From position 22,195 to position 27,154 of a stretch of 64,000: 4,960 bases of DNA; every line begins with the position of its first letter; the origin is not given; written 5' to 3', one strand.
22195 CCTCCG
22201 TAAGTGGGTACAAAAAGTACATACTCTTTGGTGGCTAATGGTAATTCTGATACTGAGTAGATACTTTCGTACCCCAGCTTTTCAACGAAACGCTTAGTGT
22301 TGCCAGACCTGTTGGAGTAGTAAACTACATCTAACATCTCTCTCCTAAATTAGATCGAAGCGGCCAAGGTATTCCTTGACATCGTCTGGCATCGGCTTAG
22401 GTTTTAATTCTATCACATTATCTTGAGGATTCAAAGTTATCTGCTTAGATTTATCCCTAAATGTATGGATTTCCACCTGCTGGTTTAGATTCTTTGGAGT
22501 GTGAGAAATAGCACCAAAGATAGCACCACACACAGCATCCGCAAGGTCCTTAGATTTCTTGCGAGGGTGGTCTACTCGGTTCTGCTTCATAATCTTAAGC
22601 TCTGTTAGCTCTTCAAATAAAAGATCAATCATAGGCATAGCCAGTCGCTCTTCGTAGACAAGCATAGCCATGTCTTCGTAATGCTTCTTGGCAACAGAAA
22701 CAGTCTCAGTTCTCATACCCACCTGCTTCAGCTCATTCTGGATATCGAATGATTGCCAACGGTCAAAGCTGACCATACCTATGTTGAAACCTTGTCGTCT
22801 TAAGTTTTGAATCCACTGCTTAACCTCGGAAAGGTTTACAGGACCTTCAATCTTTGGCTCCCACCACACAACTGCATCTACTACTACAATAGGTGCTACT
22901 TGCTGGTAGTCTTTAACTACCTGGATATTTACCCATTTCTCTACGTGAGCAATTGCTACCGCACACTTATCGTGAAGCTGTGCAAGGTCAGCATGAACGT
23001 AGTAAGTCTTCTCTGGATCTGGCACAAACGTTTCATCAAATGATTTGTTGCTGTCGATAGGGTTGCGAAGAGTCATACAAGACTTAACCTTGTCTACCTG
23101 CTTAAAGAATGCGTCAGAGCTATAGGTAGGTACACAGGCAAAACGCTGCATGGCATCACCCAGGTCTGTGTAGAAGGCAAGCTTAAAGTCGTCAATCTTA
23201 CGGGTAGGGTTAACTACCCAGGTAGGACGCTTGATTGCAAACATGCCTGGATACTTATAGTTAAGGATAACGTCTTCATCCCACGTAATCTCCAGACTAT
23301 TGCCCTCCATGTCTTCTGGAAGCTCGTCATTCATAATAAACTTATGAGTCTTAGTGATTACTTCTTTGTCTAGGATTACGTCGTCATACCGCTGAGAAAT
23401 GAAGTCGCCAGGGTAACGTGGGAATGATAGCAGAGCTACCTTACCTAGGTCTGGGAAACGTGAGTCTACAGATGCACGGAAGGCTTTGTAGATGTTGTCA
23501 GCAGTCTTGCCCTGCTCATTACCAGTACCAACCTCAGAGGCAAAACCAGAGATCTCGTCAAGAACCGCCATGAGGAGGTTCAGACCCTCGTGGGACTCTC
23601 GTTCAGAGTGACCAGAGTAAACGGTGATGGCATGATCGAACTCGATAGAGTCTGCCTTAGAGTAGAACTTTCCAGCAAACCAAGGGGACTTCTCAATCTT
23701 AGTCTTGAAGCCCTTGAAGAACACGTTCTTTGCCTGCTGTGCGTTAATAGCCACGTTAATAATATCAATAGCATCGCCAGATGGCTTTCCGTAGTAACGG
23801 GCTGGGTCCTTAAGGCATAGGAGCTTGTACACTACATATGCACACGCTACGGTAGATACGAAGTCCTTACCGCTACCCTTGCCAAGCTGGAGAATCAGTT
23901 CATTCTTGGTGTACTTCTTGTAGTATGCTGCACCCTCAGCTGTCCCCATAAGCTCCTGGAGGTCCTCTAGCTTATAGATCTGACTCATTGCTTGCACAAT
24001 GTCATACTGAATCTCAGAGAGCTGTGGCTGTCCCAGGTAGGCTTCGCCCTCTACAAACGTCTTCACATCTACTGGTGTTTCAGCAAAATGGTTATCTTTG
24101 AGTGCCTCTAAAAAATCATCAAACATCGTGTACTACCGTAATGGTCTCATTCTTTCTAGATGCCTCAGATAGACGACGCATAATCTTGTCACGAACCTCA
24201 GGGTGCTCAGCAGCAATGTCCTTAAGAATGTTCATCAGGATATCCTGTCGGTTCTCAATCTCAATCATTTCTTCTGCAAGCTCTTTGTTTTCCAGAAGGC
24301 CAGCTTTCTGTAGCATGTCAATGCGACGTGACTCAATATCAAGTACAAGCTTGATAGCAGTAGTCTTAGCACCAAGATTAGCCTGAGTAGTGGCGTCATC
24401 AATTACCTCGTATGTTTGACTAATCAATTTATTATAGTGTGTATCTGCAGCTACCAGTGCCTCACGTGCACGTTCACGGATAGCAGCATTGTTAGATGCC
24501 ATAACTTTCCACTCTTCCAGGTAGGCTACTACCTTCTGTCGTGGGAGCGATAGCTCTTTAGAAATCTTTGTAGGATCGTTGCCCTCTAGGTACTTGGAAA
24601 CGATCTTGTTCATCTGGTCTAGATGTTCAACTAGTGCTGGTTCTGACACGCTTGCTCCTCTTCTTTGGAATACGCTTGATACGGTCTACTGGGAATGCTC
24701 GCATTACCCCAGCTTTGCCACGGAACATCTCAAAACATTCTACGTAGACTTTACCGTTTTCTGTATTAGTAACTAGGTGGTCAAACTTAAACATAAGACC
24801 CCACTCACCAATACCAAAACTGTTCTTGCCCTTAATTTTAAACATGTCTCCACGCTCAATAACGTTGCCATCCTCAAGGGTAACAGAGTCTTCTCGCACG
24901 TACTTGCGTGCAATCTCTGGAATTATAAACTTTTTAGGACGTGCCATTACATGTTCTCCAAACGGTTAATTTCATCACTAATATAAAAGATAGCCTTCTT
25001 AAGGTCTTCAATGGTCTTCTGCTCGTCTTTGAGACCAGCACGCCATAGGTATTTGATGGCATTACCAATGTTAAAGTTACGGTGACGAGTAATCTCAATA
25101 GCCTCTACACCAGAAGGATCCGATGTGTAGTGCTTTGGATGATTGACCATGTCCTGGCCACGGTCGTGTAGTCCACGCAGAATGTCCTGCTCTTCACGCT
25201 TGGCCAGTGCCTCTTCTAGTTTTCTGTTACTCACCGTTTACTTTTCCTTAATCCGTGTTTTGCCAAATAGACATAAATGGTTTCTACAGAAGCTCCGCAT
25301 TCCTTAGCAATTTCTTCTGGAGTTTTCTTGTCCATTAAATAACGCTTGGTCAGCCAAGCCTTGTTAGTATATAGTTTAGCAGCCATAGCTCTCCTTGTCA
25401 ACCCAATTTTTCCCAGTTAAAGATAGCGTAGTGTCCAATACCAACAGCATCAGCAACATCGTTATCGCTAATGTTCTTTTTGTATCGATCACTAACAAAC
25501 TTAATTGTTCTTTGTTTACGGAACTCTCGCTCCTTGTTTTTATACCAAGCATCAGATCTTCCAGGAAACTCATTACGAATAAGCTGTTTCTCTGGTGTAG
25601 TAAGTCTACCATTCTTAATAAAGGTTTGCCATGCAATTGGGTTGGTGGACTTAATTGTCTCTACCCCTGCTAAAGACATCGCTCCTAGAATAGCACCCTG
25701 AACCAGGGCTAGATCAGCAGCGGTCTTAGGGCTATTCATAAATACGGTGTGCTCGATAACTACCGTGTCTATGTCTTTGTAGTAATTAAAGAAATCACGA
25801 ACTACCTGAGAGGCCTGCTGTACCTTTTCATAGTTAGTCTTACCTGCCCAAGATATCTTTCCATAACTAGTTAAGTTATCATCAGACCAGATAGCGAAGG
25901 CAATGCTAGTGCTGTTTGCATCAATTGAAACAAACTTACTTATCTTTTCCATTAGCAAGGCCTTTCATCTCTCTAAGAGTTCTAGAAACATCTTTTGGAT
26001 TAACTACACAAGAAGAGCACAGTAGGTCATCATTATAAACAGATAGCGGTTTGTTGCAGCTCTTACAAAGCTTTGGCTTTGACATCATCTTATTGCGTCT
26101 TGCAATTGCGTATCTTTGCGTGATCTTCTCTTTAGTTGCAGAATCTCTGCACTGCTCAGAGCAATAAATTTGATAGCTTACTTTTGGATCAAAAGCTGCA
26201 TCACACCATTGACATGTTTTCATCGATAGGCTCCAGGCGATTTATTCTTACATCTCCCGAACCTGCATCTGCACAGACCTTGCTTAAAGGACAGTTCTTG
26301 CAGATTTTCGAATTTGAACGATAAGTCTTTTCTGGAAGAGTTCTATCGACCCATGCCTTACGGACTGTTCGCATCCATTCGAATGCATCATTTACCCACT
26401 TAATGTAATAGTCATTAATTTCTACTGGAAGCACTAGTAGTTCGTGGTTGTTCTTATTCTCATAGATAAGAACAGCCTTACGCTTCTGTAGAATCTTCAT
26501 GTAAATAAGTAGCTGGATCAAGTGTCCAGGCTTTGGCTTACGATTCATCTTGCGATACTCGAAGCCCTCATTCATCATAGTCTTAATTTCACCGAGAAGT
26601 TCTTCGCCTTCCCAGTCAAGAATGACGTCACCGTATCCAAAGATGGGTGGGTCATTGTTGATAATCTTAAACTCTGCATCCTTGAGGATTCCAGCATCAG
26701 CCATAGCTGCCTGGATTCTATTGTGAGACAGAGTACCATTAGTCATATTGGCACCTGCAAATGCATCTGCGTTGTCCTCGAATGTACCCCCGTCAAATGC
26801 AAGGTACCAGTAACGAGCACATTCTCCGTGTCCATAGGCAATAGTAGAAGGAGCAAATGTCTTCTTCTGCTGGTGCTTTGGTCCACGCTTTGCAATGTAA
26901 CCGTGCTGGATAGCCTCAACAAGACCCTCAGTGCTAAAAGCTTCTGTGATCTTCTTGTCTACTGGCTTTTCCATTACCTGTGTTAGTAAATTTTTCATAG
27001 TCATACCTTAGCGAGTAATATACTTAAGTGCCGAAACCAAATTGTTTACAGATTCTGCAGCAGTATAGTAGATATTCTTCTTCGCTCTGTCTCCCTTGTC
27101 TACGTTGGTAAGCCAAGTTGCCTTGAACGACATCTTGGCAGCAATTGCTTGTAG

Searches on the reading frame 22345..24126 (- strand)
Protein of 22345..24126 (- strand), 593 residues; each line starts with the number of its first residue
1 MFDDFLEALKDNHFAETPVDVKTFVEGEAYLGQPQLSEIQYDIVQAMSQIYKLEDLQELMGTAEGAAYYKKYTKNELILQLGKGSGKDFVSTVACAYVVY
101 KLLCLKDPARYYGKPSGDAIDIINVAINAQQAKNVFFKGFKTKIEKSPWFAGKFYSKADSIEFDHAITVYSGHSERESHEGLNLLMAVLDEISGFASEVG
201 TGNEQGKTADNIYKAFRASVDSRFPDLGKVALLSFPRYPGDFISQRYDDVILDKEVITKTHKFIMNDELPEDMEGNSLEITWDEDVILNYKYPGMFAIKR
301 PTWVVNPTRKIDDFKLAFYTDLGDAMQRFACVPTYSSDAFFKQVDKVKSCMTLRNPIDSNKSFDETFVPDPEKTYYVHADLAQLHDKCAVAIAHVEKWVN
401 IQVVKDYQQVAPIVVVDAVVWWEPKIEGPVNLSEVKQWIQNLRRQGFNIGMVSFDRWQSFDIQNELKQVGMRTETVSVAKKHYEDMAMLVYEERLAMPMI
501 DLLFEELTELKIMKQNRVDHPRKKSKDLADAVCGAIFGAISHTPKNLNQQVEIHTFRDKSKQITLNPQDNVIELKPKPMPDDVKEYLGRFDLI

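Call 9: search_protein_families(library=phrogs, proteins=[window:22345-24126:-])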
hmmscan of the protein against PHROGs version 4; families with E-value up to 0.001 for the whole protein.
window:22345-24126:- (593 aa): 3 families
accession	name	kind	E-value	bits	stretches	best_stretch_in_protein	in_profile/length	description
phrog_17415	-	head and packaging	3.5e-13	49.5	2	83-151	405-473/940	terminase large subunit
phrog_9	-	head and packaging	1.3e-08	35.1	1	35-488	201-610/812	terminase large subunit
phrog_2699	-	head and packaging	2.7e-05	24.2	1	431-481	176-226/315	terminase large subunit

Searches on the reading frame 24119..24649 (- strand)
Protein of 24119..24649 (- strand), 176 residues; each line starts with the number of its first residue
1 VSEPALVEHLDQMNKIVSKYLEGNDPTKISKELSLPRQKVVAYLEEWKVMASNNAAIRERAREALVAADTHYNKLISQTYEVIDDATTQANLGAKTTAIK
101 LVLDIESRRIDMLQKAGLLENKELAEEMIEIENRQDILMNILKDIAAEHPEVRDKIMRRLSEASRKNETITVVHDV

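Call 49: search_protein_families(library=pfam, proteins=[window:24119-24649:-], max_evalue=0.01)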
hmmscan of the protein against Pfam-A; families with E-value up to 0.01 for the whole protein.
window:24119-24649:- (176 aa): 0 families

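Call 72: search_protein_families(library=phrogs, proteins=[window:24119-24649:-], max_evalue=0.001)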
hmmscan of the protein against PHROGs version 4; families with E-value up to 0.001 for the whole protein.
window:24119-24649:- (176 aa): 1 family
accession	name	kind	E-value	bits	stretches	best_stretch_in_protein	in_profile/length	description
phrog_9507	-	unknown function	1.9e-47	162.5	1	7-172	8-173/175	-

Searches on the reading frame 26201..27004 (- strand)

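Call 49: search_protein_families(library=pfam, proteins=[window:26201-27004:-], max_evalue=0.01)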
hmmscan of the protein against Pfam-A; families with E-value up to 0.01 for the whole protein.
window:26201-27004:- (267 aa): 1 family
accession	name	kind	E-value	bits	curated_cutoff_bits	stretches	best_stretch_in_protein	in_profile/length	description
PF01930.23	Cas_Cas4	-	0.0014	19.2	22.7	1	152-245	72-159/160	Domain of unknown function DUF83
